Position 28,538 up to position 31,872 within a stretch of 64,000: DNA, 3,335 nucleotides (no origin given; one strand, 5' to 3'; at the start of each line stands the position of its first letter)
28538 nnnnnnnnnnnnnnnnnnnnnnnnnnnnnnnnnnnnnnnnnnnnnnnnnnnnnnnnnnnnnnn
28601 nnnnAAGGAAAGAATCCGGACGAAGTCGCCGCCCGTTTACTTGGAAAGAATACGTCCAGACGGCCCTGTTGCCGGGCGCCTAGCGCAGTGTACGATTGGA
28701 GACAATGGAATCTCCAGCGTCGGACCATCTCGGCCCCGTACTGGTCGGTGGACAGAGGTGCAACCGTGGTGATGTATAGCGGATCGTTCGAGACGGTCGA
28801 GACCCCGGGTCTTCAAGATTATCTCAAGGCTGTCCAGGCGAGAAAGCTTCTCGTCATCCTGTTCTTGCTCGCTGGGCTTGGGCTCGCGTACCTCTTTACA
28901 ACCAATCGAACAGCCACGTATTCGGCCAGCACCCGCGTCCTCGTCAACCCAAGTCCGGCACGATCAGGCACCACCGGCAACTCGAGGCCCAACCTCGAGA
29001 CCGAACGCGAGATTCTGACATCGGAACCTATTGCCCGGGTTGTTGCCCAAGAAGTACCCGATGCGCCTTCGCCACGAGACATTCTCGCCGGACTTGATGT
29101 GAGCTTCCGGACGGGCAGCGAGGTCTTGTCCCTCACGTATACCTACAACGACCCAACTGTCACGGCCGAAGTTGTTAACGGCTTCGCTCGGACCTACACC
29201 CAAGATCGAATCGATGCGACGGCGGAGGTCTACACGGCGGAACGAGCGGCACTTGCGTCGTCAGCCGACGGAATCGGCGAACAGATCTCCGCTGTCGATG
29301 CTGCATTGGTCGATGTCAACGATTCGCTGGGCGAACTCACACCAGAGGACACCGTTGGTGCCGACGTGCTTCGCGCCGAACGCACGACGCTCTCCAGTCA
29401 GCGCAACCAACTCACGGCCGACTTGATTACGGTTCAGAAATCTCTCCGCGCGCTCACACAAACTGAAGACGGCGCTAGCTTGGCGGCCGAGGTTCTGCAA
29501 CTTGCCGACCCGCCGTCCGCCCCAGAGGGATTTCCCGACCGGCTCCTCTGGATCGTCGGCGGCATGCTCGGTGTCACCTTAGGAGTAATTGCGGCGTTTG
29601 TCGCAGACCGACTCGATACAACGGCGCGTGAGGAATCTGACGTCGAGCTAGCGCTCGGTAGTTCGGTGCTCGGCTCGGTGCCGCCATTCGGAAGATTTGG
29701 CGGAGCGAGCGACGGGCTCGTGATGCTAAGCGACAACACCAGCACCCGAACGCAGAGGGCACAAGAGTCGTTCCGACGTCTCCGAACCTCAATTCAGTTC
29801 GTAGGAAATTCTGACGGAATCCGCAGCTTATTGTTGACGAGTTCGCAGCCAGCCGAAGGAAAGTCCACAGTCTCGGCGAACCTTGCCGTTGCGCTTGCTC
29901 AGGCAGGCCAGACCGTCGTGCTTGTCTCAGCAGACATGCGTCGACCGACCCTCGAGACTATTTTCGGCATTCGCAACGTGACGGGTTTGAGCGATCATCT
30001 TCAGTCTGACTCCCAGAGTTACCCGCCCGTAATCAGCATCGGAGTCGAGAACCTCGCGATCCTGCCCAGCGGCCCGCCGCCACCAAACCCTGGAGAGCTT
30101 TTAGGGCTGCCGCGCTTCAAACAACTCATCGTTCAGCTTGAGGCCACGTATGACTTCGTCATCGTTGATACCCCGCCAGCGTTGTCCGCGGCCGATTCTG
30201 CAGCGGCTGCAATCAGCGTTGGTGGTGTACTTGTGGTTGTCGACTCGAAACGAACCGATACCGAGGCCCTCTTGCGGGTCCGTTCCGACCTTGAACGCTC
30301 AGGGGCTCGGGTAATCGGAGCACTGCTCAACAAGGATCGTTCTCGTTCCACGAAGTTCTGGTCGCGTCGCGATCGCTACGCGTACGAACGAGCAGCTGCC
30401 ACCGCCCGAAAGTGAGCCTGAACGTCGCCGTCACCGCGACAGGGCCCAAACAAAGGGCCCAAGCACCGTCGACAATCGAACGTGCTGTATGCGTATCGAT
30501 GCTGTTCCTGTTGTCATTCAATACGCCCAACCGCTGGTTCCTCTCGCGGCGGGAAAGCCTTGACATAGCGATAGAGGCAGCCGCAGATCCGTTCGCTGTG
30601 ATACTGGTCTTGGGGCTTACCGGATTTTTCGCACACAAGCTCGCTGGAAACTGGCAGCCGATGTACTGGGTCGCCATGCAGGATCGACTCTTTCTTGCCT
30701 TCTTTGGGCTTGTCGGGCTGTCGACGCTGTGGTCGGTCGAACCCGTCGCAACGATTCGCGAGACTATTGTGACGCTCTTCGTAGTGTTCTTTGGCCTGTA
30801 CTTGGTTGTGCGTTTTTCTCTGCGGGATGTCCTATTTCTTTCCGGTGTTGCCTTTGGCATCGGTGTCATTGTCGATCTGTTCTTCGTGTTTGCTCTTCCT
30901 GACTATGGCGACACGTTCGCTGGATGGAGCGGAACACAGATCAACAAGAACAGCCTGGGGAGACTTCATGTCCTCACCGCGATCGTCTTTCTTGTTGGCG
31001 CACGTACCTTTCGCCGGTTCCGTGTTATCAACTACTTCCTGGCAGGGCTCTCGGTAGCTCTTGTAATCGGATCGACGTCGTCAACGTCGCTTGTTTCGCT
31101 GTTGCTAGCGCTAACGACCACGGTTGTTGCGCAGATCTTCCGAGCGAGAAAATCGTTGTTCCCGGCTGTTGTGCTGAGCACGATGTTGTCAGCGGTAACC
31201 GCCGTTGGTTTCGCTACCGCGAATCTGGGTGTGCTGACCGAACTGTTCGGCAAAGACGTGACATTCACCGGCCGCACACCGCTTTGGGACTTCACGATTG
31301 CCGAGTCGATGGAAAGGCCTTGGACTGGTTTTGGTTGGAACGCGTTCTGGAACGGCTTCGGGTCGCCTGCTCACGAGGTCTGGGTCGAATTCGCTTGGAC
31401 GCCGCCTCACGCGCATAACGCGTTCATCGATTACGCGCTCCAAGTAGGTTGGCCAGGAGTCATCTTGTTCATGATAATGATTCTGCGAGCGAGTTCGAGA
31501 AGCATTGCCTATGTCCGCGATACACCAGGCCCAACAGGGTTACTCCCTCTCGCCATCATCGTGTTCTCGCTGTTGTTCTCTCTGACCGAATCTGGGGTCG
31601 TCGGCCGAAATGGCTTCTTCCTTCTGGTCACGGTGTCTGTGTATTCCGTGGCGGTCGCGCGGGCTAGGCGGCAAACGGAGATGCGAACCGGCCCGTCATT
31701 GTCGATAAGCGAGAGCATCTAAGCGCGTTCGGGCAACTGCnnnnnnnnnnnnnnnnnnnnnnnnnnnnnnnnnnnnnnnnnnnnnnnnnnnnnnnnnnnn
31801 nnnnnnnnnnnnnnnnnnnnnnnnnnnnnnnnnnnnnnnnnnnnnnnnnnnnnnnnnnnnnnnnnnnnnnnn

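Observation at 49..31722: One locus, two mirror-oriented Wzx/Wzy/Wzz-BY-kinase sets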

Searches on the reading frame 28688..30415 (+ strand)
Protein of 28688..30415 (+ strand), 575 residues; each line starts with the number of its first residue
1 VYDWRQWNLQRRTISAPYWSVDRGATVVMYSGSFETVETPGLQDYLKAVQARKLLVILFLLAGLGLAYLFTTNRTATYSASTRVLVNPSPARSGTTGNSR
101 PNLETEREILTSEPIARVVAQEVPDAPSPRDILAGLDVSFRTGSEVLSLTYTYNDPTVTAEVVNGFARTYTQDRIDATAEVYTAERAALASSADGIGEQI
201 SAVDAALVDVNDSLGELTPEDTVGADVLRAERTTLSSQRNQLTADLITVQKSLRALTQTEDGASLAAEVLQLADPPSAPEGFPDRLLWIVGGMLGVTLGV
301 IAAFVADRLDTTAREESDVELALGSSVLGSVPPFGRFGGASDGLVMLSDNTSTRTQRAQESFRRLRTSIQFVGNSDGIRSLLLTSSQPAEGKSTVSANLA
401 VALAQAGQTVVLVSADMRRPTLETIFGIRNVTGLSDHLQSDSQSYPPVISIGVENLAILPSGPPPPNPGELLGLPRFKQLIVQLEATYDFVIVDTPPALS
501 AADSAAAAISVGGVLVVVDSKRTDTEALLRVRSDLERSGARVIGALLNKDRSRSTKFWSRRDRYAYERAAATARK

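Call 5: search_protein_families(library=pfam, proteins=[window:28688-30415:+])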
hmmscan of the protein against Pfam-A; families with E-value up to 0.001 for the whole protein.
window:28688-30415:+ (575 aa): 7 families
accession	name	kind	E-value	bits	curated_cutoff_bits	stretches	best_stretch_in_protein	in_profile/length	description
PF13614.12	AAA_31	-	1.2e-09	38.8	27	1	391-522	14-151/177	AAA domain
PF10609.15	ParA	-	2.2e-08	34.3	27.1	1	386-548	11-173/246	NUBPL iron-transfer P-loop NTPase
PF02706.20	Wzz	-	3e-07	31.1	25.5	1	42-122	5-90/91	Chain length determinant protein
PF01656.29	CbiA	-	3.6e-07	30.6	25.4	1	390-553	10-86/125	CobQ/CobB/MinD/ParA nucleotide binding domain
PF09140.17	MipZ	-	7.3e-07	29.2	20.7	1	389-502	11-114/262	ATPase MipZ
PF02374.21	ArsA_ATPase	-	7.7e-05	22.5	24.3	0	391-416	13-38/305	Anion-transporting ATPase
PF13579.12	Glyco_trans_4_4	-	0.00038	21.3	29.7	1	393-541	4-103/158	Glycosyl transferase 4-like domain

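Call 35: search_protein_families(library=ncbifam, proteins=[window:28772-30415:+], max_evalue=0.001)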
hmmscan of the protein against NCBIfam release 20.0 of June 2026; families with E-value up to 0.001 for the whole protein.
window:28772-30415:+ (547 aa): 23 families
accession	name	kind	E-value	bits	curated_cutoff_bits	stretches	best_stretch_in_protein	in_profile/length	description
TIGR01007.1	eps_fam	subfamily_domain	3.2e-48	164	108.05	1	332-525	1-193/204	polysaccharide biosynthesis tyrosine autokinase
TIGR01005.1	eps_transp_fam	subfamily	1.2e-39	136.1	411.7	1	227-524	401-720/754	exopolysaccharide transport protein family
NF008568.0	PRK11519.1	equivalog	1.2e-36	126.2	1068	1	326-539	502-714/720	tyrosine-protein kinase Wzc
TIGR03029.1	EpsG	equivalog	1.6e-36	125.9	313.8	1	330-520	83-273/274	chain length determinant protein tyrosine kinase EpsG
TIGR03018.1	pepcterm_TyrKin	hypoth_equivalog_domain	3.6e-35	121.2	230.65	1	326-509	7-198/207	XrtA-associated tyrosine autokinase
NF007350.0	PRK09841.1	equivalog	2e-34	118.8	1248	1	329-539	510-721/726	tyrosine-protein kinase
TIGR01969.1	minD_arch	subfamily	3.4e-16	59.2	201.75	1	354-528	4-176/251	cell division ATPase MinD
TIGR01006.1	polys_exp_MPA1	subfamily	1.4e-12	47.5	296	2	241-306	159-224/226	CspC family polysaccharide chain length determinant protein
TIGR01968.1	minD_bact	equivalog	2.1e-11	43.7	212.9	1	353-493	4-144/261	septum site-determining protein MinD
NF041546.1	ParA_partition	equivalog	9.1e-10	38.4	180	0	447-502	64-118/203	ParA family partition ATPase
TIGR03017.1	EpsF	equivalog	2.4e-09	36.4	422.75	0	106-180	121-195/444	chain length determinant protein EpsF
NF041136.1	MrpORP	equivalog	1.7e-06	27.6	450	1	354-409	9-64/365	iron-sulfur cluster carrier protein MrpORP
TIGR03007.1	pepcterm_ChnLen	equivalog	2.3e-06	26.1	278.85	1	246-304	403-461/498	XrtA system polysaccharide chain length determinant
NF008669.0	PRK11670.1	equivalog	7.8e-06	25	348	1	348-426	104-179/369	iron-sulfur cluster carrier protein ApbC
TIGR03371.1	cellulose_yhjQ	equivalog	1.3e-05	24.8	157.85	1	363-493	14-147/246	cellulose biosynthesis protein BcsQ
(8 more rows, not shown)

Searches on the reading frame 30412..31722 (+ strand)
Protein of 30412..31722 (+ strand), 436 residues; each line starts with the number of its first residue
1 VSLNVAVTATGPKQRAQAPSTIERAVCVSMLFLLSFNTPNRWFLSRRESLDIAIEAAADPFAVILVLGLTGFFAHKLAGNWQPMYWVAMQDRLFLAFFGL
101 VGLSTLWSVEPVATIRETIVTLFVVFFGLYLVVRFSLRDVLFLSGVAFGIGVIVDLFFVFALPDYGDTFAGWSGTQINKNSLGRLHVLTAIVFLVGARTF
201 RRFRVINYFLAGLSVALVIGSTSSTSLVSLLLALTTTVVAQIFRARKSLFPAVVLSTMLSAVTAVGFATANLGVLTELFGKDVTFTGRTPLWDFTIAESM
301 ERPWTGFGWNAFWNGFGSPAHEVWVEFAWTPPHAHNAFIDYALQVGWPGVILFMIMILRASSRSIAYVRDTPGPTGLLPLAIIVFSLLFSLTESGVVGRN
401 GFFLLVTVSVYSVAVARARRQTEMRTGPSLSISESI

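Call 5: search_protein_families(library=pfam, proteins=[window:30412-31722:+])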
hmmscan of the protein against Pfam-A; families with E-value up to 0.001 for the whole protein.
window:30412-31722:+ (436 aa): 1 family
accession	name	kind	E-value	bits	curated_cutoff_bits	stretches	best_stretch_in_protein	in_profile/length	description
PF04932.20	Wzy_C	-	1.6e-15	57.6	31.7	1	210-354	2-149/149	O-Antigen ligase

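Call 35: search_protein_families(library=ncbifam, proteins=[window:30412-31722:+], max_evalue=0.001)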
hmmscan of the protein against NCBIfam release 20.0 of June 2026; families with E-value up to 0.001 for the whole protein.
window:30412-31722:+ (436 aa): 0 families
